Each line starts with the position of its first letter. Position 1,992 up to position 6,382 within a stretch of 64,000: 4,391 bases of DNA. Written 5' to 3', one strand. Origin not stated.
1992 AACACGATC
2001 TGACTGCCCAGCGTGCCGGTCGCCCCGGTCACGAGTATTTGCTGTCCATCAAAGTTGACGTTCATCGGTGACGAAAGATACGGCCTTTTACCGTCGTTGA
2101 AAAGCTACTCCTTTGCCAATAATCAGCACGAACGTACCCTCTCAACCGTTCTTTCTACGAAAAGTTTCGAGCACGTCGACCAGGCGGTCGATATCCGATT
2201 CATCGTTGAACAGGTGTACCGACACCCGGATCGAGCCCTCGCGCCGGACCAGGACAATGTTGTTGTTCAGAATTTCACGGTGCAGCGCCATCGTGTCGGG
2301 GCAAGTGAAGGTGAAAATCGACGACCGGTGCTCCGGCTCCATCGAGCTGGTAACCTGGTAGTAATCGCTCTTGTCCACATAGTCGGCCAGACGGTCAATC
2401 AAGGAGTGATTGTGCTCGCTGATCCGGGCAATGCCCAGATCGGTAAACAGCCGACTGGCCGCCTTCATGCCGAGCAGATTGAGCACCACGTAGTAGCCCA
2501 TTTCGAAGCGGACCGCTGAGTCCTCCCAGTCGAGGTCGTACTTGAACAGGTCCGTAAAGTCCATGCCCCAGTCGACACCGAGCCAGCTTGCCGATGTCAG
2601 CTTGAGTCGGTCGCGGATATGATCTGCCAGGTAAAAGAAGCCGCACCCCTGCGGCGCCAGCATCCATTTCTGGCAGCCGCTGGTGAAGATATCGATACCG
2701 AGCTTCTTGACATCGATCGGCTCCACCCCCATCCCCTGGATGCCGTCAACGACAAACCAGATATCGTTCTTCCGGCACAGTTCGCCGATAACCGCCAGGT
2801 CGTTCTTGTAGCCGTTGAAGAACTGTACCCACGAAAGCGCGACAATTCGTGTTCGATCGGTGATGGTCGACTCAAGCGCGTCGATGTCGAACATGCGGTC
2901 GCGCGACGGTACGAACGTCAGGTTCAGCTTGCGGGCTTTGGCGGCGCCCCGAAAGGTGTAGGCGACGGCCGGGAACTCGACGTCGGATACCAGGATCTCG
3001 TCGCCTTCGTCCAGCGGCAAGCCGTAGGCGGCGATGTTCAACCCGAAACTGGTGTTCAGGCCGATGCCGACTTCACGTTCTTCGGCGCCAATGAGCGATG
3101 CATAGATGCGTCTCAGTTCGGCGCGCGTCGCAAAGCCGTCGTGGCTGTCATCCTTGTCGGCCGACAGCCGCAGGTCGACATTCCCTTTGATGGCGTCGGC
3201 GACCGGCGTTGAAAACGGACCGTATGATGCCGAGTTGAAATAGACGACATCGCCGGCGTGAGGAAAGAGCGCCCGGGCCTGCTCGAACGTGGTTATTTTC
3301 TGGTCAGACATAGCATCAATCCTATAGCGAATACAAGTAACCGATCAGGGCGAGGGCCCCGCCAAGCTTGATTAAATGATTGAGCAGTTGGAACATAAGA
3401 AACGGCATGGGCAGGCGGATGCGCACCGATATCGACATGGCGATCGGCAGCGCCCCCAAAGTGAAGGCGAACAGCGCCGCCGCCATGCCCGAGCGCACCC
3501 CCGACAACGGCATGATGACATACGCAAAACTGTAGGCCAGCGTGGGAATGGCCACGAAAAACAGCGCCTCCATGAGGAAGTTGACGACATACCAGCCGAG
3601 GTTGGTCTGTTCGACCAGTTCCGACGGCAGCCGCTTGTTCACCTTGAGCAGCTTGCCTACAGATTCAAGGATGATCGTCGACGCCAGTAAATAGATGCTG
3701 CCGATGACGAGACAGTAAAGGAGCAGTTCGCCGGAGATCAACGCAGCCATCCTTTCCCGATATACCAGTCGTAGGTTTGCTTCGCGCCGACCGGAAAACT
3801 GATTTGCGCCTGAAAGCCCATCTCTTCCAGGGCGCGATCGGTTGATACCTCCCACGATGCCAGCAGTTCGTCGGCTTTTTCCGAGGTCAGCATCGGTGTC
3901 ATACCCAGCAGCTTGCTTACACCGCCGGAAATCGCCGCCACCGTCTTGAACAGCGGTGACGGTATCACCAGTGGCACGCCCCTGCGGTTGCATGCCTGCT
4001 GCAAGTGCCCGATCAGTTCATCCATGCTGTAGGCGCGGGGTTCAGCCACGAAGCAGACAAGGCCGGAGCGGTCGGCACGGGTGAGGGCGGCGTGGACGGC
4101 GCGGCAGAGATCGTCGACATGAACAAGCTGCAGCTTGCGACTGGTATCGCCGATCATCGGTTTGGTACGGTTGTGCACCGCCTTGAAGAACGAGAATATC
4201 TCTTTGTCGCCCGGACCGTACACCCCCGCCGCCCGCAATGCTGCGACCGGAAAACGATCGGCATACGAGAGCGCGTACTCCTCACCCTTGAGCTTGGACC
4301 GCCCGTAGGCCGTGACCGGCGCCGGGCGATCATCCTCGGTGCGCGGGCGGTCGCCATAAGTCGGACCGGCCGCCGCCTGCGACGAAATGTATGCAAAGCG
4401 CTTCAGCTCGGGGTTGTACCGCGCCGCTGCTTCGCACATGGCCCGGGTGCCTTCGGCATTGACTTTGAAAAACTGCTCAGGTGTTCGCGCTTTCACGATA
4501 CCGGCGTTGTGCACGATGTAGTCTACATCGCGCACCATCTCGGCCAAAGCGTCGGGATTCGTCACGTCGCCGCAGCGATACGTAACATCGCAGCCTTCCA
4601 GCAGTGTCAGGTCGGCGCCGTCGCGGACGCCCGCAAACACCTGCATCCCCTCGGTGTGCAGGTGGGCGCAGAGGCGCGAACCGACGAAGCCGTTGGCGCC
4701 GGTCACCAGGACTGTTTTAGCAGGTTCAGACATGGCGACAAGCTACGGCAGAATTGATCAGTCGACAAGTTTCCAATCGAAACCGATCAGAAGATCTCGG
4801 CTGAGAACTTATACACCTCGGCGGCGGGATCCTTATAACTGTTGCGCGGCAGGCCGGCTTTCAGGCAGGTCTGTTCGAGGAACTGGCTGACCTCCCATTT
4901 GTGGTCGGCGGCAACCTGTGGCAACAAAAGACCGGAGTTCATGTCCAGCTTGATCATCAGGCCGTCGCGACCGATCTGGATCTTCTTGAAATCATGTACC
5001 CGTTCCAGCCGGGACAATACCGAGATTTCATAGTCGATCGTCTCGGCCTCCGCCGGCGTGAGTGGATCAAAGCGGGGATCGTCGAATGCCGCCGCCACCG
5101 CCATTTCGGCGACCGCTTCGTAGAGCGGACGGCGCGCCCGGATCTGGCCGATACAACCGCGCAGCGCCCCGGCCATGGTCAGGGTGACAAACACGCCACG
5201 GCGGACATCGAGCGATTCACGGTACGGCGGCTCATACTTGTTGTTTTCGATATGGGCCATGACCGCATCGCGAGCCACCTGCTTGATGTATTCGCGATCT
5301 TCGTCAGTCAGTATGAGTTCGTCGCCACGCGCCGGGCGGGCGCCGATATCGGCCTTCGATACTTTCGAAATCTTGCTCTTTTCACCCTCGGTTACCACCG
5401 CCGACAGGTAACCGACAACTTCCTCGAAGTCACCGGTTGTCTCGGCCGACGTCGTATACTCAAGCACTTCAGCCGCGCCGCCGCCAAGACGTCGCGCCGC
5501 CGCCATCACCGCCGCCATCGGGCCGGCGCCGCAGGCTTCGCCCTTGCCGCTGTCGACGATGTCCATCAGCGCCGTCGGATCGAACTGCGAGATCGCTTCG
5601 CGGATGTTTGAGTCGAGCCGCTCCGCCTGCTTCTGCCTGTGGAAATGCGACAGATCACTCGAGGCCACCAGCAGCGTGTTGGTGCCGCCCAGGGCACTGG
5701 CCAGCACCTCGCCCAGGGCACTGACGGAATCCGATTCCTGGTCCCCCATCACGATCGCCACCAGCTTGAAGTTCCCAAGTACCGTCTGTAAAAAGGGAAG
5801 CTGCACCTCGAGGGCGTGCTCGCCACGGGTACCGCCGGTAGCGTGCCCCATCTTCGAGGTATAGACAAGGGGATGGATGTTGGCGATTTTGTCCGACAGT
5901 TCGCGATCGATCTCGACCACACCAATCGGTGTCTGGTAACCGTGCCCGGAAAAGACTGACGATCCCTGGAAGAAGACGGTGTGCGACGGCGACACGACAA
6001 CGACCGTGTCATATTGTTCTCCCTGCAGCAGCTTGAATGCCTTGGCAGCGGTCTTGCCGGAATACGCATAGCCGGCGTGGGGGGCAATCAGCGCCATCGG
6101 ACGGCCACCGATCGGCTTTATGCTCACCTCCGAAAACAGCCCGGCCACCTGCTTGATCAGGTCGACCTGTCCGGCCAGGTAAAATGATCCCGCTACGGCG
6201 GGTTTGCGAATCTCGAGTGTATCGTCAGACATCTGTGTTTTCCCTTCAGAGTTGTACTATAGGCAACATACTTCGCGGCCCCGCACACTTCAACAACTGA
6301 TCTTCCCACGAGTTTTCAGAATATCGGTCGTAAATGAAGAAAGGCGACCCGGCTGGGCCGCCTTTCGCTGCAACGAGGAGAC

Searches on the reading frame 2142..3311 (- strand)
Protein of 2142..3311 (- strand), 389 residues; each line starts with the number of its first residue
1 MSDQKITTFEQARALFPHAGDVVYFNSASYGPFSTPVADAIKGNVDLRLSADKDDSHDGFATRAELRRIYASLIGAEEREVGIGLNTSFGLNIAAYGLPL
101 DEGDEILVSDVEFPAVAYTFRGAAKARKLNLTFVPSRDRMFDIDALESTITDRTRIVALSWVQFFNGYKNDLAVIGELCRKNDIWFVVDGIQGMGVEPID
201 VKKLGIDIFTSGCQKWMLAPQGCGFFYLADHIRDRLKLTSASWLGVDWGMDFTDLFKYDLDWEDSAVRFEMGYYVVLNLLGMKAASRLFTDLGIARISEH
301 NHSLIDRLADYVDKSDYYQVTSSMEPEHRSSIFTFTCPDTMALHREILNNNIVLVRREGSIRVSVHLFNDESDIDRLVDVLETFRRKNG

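Call 3: search_protein_families(library=pfam, proteins=[window:2142-3311:-])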
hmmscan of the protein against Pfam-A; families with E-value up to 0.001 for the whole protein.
window:2142-3311:- (389 aa): 4 families
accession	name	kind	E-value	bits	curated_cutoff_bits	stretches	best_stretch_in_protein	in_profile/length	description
PF00266.25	Aminotran_5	-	1.6e-43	149.6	21.5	1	65-377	47-371/371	Aminotransferase class-V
PF22580.2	KYNU_C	-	0.00029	21.2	27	1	301-381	5-90/90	Kynureninase C-terminal domain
PF01041.23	DegT_DnrJ_EryC1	-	0.00047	19.9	19.8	1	88-197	49-153/360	DegT/DnrJ/EryC1/StrS aminotransferase family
PF01053.26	Cys_Met_Meta_PP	-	0.00098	18.2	27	0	100-217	88-200/381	Cys/Met metabolism PLP-dependent enzyme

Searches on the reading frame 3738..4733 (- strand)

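Call 3: search_protein_families(library=pfam, proteins=[window:3738-4733:-])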
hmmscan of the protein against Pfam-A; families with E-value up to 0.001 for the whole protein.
window:3738-4733:- (331 aa): 9 families
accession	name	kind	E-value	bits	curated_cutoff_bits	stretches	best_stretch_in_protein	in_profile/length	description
PF01370.27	Epimerase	-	3.6e-38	131.8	20.9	1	8-222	1-230/240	NAD dependent epimerase/dehydratase family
PF01073.25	3Beta_HSD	-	3.6e-23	82.4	22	1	9-212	1-224/280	3-beta hydroxysteroid dehydrogenase/isomerase family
PF04321.23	RmlD_sub_bind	-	3.2e-20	72.8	27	1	7-219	2-199/287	RmlD substrate binding domain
PF16363.11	GDP_Man_Dehyd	-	4.8e-19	69.4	27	1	9-242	1-260/332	GDP-mannose 4,6 dehydratase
PF13460.12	NAD_binding_10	-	3.6e-13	50.2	27.2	1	12-136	1-116/184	NAD(P)H-binding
PF07993.18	NAD_binding_4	-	1.5e-12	47.7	20.1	1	60-174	79-210/258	Male sterility protein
PF00106.31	adh_short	-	1.3e-07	31.7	26.6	1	6-106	1-122/195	short chain dehydrogenase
PF05368.20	NmrA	-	2.7e-07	30.9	27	1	5-265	2-251/298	NmrA-like family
PF02719.21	Polysacc_synt_2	-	8.1e-06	25.7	20.2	1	8-125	1-135/293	Polysaccharide biosynthesis protein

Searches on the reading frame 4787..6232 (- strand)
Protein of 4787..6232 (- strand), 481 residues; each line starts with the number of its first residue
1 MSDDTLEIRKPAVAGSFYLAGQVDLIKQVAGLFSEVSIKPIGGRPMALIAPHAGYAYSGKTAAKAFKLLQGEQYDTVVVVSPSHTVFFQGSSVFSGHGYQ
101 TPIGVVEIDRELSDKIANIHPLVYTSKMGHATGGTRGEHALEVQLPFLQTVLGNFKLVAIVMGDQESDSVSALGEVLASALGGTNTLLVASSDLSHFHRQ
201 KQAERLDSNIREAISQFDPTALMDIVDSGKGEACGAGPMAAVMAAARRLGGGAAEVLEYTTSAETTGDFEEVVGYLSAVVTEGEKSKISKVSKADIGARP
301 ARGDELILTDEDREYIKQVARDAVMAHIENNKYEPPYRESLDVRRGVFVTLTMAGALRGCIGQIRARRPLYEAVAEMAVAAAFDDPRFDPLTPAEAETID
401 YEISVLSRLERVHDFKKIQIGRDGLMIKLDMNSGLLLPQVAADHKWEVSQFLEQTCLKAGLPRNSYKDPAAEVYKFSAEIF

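Call 3: search_protein_families(library=pfam, proteins=[window:4787-6232:-])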
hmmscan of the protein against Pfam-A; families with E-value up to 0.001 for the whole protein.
window:4787-6232:- (481 aa): 2 families
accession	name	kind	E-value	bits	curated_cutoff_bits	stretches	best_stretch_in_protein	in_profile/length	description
PF01875.22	Memo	-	6.3e-58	196.5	27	1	10-279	1-269/269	Memo-like protein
PF01871.22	AMMECR1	-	3e-52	177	25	1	318-481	2-168/168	AMMECR1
